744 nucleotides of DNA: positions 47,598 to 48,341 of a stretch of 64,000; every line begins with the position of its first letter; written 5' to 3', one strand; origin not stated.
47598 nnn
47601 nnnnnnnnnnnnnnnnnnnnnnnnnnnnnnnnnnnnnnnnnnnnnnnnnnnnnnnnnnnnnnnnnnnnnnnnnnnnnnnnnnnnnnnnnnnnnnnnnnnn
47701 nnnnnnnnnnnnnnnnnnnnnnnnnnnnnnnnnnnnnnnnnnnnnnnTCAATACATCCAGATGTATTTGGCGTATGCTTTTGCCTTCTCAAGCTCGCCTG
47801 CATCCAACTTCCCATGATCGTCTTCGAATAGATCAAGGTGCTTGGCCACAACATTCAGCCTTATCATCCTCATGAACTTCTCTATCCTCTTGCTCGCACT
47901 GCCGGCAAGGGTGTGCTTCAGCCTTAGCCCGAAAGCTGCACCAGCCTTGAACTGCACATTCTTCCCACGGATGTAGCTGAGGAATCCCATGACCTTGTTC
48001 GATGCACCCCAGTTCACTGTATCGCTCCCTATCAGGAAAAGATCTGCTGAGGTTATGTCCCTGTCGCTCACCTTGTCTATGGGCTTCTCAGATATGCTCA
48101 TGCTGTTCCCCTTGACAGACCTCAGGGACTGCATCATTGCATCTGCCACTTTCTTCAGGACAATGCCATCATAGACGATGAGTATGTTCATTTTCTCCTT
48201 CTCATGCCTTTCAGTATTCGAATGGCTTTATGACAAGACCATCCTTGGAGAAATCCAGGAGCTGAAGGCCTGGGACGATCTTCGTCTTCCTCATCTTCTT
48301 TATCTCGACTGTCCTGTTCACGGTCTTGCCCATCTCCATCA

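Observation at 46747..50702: Compact KaiC-like / flavodoxin-like / wHTH / KaiC-like cluster downstream of a B12-radical-SAM gene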

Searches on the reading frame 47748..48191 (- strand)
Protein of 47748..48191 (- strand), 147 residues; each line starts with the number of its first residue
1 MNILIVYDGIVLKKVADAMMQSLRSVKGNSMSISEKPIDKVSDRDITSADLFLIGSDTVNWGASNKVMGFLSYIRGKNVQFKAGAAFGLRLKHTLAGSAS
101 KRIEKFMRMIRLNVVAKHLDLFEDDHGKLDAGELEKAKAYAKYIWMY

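Call 3: search_protein_families(library=pfam, proteins=[window:47748-48191:-], max_evalue=0.01)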
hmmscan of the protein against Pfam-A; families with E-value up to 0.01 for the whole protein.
window:47748-48191:- (147 aa): 0 families

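Call 4: search_protein_families(library=ncbifam, proteins=[window:47748-48191:-], max_evalue=0.01)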
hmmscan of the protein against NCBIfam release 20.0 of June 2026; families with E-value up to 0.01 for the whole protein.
window:47748-48191:- (147 aa): 3 families
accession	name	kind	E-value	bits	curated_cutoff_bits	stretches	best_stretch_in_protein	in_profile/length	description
NF008887.0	PRK11921.1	equivalog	0.00021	20.2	635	1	4-120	253-371/396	anaerobic nitric oxide reductase flavorubredoxin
NF003954.0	PRK05452.1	equivalog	0.0034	16.3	711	1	3-113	254-366/479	anaerobic nitric oxide reductase flavorubredoxin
NF003959.0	PRK05454.2-2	equivalog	0.0078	14.6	550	1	13-84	14-85/599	glucans biosynthesis glucosyltransferase MdoH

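Call 7: find_homologous_proteins(query=window:47748-48191:-, max_evalue=0.001)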
Query window:47748-48191:- (147 aa): 1 proteins with E <= 0.001 among 17 candidates.
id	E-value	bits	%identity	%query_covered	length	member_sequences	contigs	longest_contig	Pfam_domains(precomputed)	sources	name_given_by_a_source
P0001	7.8e-89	313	100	100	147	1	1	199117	-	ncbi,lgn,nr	ncbi:hypothetical protein JW968_00885 [Candidatus Woesearchaeota archaeon]|nr:hypothetical protein [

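Call 23: search_protein_representatives(protein=window:47748-48191:-)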
Query: 147 residues. Proteins with E-value up to 0.001 (for the whole library): 53; up to 1e-10: 4; up to 1e-30: 1. The best 53 are listed.
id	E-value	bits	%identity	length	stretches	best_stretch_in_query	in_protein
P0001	2.5e-89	313.0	100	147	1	1-147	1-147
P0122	1.0e-22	97.4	39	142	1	1-147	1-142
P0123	1.8e-20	90.1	33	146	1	1-147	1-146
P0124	2.5e-11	60.5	33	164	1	29-144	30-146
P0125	6.2e-10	56.0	30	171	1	1-144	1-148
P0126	7.9e-10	55.6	34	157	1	2-142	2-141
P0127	2.5e-09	54.0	28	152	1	2-143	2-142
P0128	2.9e-09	53.8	28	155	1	1-144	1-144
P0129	3.3e-09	53.7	27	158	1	2-142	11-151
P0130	2.4e-08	50.8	29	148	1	3-141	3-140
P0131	6.5e-08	49.4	29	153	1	2-143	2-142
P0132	7.0e-08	49.3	32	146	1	34-143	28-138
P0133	1.4e-07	48.4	29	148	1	37-142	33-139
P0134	1.8e-07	48.0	31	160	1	2-144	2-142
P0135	2.1e-07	47.8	36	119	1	44-142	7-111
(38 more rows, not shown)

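Call 25: find_encoding_contigs(protein=P0122, flank=5000, max_places=2)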
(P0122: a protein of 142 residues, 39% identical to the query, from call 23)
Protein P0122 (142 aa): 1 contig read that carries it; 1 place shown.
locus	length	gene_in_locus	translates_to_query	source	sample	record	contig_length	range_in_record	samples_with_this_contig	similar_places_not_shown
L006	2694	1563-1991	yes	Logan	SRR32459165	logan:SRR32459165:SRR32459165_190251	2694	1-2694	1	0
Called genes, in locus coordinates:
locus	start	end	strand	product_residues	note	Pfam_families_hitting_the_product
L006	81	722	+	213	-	PF12146:Hydrolase_4 (faint), PF20408:Abhydrolase_11 (weak)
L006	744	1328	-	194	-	-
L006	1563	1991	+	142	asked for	PF12724:Flavodoxin_5 (weak), PF00258:Flavodoxin_1 (weak)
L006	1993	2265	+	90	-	-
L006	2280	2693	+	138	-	?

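Call 26: search_solved_structures(query=A1, max_evalue=0.01, show_alignments=1)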
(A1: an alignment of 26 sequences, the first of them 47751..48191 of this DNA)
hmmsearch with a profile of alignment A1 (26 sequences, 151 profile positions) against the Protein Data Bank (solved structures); distinct sequences matched with E-value up to 0.01: 107 (the best 60 are shown).
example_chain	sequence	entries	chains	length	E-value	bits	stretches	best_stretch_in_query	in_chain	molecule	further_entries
5wid_A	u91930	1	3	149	7.3e-16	61.8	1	1-130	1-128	Flavodoxin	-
2ark_A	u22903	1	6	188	2.4e-15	60.1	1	2-88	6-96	Flavodoxin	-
4heq_A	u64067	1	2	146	3.7e-13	53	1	2-119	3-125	Flavodoxin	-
6gaq_A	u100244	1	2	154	2.7e-12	50.2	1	2-146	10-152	Flavodoxin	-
1j9e_A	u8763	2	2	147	2.9e-12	50.1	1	2-118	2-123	FLAVODOXIN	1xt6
1akr_A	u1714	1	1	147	8e-12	48.7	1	2-118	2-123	FLAVODOXIN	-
1i1o_A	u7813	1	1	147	8.1e-12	48.7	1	2-118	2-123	FLAVODOXIN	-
1akt_A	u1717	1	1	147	8.1e-12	48.7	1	2-118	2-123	FLAVODOXIN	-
1akq_A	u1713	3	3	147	1.1e-11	48.2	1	2-118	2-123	FLAVODOXIN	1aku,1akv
1c7e_A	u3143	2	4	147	1.1e-11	48.2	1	2-118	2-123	FLAVODOXIN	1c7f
1wsb_A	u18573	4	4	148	1.5e-11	47.8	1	2-118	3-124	FLAVODOXIN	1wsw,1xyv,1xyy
1j9g_A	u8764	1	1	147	1.5e-11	47.8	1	2-118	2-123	Flavodoxin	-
1fx1_A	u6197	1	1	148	1.6e-11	47.7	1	2-118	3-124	FLAVODOXIN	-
1azl_A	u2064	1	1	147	1.7e-11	47.6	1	2-118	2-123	FLAVODOXIN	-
1j8q_A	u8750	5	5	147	1.7e-11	47.6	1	2-118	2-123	FLAVODOXIN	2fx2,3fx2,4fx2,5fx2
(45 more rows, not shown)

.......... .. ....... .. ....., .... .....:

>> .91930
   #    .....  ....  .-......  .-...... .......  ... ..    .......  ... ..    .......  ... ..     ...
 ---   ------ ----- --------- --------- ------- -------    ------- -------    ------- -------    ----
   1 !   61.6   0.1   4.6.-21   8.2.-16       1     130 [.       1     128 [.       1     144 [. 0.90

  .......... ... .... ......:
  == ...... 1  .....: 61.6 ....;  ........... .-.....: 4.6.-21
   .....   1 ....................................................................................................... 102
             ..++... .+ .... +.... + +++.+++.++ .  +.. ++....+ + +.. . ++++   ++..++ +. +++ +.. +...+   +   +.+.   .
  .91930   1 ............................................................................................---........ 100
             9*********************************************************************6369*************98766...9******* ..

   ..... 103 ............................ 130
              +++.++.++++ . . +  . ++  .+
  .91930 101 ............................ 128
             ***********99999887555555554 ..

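Call 29: find_encoding_contigs(protein=P0123, flank=5000, max_places=2)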
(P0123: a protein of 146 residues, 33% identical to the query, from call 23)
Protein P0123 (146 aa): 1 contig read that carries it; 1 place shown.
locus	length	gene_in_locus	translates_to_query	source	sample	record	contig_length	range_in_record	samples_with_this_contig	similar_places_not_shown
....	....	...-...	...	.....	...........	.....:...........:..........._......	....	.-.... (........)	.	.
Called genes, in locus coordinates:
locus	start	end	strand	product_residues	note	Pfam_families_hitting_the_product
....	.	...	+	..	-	?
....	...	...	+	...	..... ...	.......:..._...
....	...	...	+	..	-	-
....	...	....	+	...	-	-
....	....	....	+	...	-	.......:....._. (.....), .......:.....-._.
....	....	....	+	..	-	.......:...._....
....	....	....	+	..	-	?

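Call 61: predict_structure(alignment_id=A3)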
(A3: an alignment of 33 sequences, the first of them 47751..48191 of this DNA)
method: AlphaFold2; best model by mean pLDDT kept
length: 147 residues; sequences in the alignment: 33
mean_pLDDT: 95.5   pTM: 0.90
mean pLDDT of the five models: 95.5, 95.4, 95.3, 94.9, 94.7
residues with pLDDT >= 90: 135; 70-90: 11; 50-70: 1; < 50: 0
segments of 3 or more residues with pLDDT < 50: none
pLDDT, mean of each block of 10 residues (from residue 1): 97 98 87 97 97 97 97 96 97 89 98 98 95 98 92
secondary structure, 60 per line:
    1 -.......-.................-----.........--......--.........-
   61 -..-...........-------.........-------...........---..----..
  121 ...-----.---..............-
elements in order: E2-8 H10-26 E32-37 H43-48 E51-59 H65-75 E83-91 H99-109 E119-123 H133-146

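Call 66: fold_search(model_id=the predicted structure, library=pdb)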
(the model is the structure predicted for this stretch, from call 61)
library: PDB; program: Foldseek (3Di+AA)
matches with E <= 10: 1673; with E <= 0.001: 326
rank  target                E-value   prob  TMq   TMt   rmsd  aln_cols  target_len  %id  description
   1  5wid_B                9.1e-10  1.00  0.84  0.86   1.9       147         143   22  Structure of a flavodoxin from the domain Archaea (released 2018-08-08)
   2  5wid_A                1.2e-09  1.00  0.84  0.85   1.9       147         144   22  Structure of a flavodoxin from the domain Archaea (released 2018-08-08)
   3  6etb_A                1.3e-09  1.00  0.82  0.32   2.1       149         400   18  Aerobic S262Y mutation of E. coli FLRD core (released 2018-11-07)
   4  7r0f_A                1.4e-09  1.00  0.82  0.32   2.1       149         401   18  Crystal structure of a flavodiiron protein D52K mutant in the oxidized state from Escherichia coli (released 2023-02-15)
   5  4d02                  1.9e-09  1.00  0.81  0.32   2.3       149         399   19  The crystallographic structure of Flavorubredoxin from Escherichia coli (released 2014-09-03)
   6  7r1h_A                2.2e-09  1.00  0.82  0.32   2.1       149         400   18  Crystal structure of a flavodiiron protein D52K mutant in the reduced state from Escherichia coli (released 2023-02-15)
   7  1e5d_A                2.6e-09  1.00  0.78  0.30   2.7       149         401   23  RUBREDOXIN OXYGEN:OXIDOREDUCTASE (ROO) FROM ANAEROBE DESULFOVIBRIO GIGAS (released 2000-11-17)
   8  7r2o_A                3.1e-09  1.00  0.81  0.31   2.3       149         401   19  Crystal structure of a flavodiiron protein S262Y mutant in the oxidized state from Escherichia coli (released 2023-02-15)
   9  5lld                  3.8e-09  1.00  0.82  0.32   2.1       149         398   18  Flavodiiron core of Escherichia coli flavorubredoxin in the reduced form. (released 2016-10-19)
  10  7r2p_A                4.3e-09  1.00  0.82  0.32   2.1       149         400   18  Crystal structure of a flavodiiron protein D52K/S262Y mutant in the oxidized state from Escherichia coli (released 2023-02-15)
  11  6fsg                  4.5e-09  1.00  0.81  0.81   2.4       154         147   14  Crystal structure of oxidised Flavodoxin 1 from Bacillus cereus (1.27 A resolution) (released 2018-07-11)
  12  6frn_C                6.2e-09  1.00  0.77  0.30   3.0       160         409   19  Structure of F420H2 oxidase (FprA) co-crystallized with 10mM Tb-Xo4 and calcium chloride (released 2018-10-03)
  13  6zk8_A                6.2e-09  1.00  0.77  0.30   3.0       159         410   19  Native crystal structure of anaerobic F420H2-Oxidase from Methanothermococcus thermolithotrophicus at 1.8A resolution (released 2020-11-25)
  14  6frn_B                7.9e-09  1.00  0.77  0.30   3.0       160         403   19  Structure of F420H2 oxidase (FprA) co-crystallized with 10mM Tb-Xo4 and calcium chloride (released 2018-10-03)
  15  6frn_A                8.4e-09  1.00  0.77  0.30   3.0       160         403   19  Structure of F420H2 oxidase (FprA) co-crystallized with 10mM Tb-Xo4 and calcium chloride (released 2018-10-03)
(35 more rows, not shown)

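Call 79: find_encoding_contigs(protein=P0124, flank=5000, max_places=3)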
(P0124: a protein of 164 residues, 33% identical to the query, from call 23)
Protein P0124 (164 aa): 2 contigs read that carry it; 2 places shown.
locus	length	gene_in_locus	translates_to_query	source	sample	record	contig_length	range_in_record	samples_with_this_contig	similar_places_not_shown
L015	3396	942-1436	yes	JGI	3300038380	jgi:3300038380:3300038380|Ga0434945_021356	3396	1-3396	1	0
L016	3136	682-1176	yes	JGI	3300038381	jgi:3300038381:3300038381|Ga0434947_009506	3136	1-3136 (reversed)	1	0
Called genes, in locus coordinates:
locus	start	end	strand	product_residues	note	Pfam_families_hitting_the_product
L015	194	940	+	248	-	PF06745:ATPase, PF13481:AAA_25, PF23442:DUF7125 (faint), PF06745:ATPase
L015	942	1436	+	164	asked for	PF12641:Flavodoxin_3 (weak), PF12724:Flavodoxin_5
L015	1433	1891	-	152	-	-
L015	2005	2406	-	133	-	PF06210:DUF1003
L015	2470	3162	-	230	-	PF01902:Diphthami_syn_2_N, PF28410:Diphthami_syn_2_C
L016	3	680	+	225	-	?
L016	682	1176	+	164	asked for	PF12641:Flavodoxin_3 (weak), PF12724:Flavodoxin_5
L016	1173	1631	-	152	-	-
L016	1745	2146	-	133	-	PF06210:DUF1003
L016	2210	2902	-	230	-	PF01902:Diphthami_syn_2_N, PF28410:Diphthami_syn_2_C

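Call 80: search_protein_families(library=padloc, proteins=[window:47748-48191:-], max_evalue=0.001)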
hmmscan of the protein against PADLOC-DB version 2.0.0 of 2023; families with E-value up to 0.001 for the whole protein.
window:47748-48191:- (147 aa): 0 families
